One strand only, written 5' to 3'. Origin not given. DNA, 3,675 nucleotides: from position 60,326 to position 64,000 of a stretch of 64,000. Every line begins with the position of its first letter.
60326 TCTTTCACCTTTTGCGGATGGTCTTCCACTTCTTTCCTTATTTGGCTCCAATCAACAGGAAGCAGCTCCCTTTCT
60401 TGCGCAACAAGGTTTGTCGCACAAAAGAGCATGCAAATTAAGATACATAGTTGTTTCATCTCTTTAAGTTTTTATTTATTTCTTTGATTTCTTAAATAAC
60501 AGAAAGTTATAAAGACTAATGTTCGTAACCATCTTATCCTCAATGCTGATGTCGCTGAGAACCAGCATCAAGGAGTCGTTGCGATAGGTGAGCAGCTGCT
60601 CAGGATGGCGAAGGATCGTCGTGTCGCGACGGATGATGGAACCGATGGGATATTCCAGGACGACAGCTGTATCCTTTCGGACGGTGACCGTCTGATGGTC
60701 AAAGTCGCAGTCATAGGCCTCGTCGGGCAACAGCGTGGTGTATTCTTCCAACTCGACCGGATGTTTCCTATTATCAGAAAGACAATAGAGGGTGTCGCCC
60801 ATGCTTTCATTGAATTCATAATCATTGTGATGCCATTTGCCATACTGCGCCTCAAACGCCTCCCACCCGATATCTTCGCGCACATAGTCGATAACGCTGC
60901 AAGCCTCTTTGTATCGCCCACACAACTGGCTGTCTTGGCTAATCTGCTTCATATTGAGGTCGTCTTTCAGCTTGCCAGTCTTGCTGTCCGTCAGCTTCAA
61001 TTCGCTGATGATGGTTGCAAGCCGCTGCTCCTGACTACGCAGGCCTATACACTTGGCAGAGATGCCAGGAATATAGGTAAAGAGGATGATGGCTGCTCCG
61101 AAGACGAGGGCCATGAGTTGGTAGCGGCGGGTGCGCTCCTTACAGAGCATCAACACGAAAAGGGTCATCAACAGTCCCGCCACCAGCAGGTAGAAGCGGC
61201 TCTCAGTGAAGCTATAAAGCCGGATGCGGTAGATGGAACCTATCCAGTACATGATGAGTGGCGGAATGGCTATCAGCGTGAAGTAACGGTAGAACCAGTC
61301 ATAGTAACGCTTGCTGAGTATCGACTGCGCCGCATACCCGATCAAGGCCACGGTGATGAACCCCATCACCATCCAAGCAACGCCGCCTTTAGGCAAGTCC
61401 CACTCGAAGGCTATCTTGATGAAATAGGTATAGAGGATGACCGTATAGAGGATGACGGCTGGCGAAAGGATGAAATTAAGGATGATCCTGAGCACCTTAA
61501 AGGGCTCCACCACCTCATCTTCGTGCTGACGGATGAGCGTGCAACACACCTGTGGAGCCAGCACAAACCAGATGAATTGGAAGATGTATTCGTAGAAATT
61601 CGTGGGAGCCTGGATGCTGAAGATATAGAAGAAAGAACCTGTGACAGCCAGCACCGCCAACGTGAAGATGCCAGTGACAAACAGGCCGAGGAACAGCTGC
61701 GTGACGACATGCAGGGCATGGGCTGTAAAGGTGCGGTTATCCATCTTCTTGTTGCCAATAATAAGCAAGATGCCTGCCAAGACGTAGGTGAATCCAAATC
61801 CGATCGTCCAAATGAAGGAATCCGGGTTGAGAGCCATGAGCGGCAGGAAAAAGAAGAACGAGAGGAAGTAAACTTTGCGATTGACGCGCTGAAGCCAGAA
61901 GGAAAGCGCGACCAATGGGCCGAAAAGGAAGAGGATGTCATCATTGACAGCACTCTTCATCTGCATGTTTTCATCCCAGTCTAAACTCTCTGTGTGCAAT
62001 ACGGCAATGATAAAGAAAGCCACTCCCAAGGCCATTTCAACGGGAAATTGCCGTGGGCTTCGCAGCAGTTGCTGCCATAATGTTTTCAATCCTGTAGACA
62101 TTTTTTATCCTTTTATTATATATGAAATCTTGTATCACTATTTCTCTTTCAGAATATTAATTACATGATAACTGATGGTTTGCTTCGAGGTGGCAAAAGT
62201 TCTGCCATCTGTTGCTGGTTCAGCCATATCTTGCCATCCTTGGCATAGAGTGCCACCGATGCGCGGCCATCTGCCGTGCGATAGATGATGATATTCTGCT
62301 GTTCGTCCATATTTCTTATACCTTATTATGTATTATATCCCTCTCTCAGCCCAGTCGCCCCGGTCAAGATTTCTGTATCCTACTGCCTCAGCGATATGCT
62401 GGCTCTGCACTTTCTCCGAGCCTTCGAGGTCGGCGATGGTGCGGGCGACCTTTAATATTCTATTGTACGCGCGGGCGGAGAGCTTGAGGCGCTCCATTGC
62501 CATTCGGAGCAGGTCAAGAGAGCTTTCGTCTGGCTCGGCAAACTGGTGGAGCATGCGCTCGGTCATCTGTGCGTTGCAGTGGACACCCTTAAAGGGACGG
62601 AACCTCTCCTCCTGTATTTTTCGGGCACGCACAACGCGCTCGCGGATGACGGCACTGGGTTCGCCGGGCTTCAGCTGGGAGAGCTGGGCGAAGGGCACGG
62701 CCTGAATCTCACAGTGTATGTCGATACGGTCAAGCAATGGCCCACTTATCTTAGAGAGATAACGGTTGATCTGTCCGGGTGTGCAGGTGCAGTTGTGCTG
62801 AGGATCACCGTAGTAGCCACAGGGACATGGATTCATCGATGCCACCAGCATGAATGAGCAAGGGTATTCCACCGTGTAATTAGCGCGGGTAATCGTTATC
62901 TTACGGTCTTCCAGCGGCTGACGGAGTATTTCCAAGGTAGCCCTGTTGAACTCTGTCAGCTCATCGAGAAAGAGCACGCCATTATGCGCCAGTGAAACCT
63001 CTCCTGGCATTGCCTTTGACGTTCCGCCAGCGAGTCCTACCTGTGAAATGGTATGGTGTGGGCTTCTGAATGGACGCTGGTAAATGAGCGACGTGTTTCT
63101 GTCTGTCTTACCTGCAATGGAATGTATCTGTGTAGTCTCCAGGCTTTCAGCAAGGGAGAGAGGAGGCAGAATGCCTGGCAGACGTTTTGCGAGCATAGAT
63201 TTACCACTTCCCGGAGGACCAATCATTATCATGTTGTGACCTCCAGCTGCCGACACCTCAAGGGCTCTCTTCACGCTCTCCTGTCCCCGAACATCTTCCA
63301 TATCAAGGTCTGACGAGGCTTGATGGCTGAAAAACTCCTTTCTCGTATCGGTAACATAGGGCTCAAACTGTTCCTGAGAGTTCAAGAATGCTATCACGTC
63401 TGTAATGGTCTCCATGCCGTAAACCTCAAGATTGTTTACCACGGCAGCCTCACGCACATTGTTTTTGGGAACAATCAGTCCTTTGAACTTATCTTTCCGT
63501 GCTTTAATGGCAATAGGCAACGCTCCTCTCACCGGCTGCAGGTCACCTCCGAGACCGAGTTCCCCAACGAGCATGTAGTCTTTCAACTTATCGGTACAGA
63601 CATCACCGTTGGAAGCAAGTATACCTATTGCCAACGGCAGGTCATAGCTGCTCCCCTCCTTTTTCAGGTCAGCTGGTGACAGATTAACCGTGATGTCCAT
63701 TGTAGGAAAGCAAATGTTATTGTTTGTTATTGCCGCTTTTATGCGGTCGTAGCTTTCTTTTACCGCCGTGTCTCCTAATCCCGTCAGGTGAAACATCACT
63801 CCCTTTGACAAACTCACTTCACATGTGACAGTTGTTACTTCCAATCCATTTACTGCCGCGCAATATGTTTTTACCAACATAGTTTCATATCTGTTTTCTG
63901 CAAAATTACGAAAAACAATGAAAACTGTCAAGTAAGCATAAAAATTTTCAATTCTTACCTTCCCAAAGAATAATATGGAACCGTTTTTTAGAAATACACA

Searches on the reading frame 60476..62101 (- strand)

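Call 85: search_protein_families(library=pfam, proteins=[window:60476-62101:-], max_evalue=0.001)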
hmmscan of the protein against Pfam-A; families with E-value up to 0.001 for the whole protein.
window:60476-62101:- (541 aa): 1 family
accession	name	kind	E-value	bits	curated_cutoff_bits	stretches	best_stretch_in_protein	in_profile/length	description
PF13687.11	DUF4153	-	4.5e-14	52.8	27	1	57-343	23-330/373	Domain of unknown function (DUF4153)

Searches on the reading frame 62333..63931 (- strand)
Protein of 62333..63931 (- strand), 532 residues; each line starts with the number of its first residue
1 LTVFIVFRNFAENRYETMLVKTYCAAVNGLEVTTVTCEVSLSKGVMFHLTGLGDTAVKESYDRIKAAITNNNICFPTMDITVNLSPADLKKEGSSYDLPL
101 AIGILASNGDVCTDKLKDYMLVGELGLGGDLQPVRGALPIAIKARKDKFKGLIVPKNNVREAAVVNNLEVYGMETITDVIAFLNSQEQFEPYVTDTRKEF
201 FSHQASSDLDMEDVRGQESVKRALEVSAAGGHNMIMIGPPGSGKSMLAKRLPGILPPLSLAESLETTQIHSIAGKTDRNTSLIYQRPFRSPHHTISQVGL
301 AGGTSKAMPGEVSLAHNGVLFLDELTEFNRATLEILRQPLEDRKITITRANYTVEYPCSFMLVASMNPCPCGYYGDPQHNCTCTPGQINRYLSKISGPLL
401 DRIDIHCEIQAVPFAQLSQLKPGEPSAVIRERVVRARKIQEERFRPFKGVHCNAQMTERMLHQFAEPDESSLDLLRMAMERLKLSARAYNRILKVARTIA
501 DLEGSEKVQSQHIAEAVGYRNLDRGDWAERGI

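Call 85: search_protein_families(library=pfam, proteins=[window:62333-63931:-], max_evalue=0.001)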
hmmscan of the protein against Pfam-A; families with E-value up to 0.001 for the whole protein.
window:62333-63931:- (532 aa): 11 families
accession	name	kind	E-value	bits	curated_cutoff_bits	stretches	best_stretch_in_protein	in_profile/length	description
PF01078.27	Mg_chelatase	-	2.5e-96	321.4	20.3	1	210-415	1-205/207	Magnesium chelatase, subunit ChlI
PF13541.12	ChlI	-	5.2e-41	139.8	27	1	38-158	2-121/121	Subunit ChlI of Mg-chelatase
PF13335.12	Mg_chelatase_C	-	1.1e-34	119.3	26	1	423-520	1-94/94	Magnesium chelatase, subunit ChlI C-terminal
PF07728.20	AAA_5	-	2.2e-12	47.6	22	1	233-370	1-125/139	AAA domain (dynein-related subfamily)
PF00493.29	MCM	-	2.6e-07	30.4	23.3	1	309-375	114-179/224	MCM P-loop domain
PF00158.32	Sigma54_activat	-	2.9e-05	24.3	20.2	1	221-346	12-123/168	Sigma-54 interaction domain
PF20030.5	bpMoxR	-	5.6e-05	22.8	27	0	216-252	16-52/205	MoxR domain in the MoxR-vWA-beta-propeller ternary systems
PF05496.18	RuvB_N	-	0.00012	22.3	27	0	313-348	81-116/159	Holliday junction DNA helicase RuvB P-loop domain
PF05362.19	Lon_C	-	0.00022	21.3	21.1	1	48-181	57-200/205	Lon protease (S16) C-terminal proteolytic domain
PF00005.33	ABC_tran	-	0.00025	22.1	25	1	226-307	6-80/137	ABC transporter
PF13671.12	AAA_33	-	0.00065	20.4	27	0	235-281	3-53/143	AAA domain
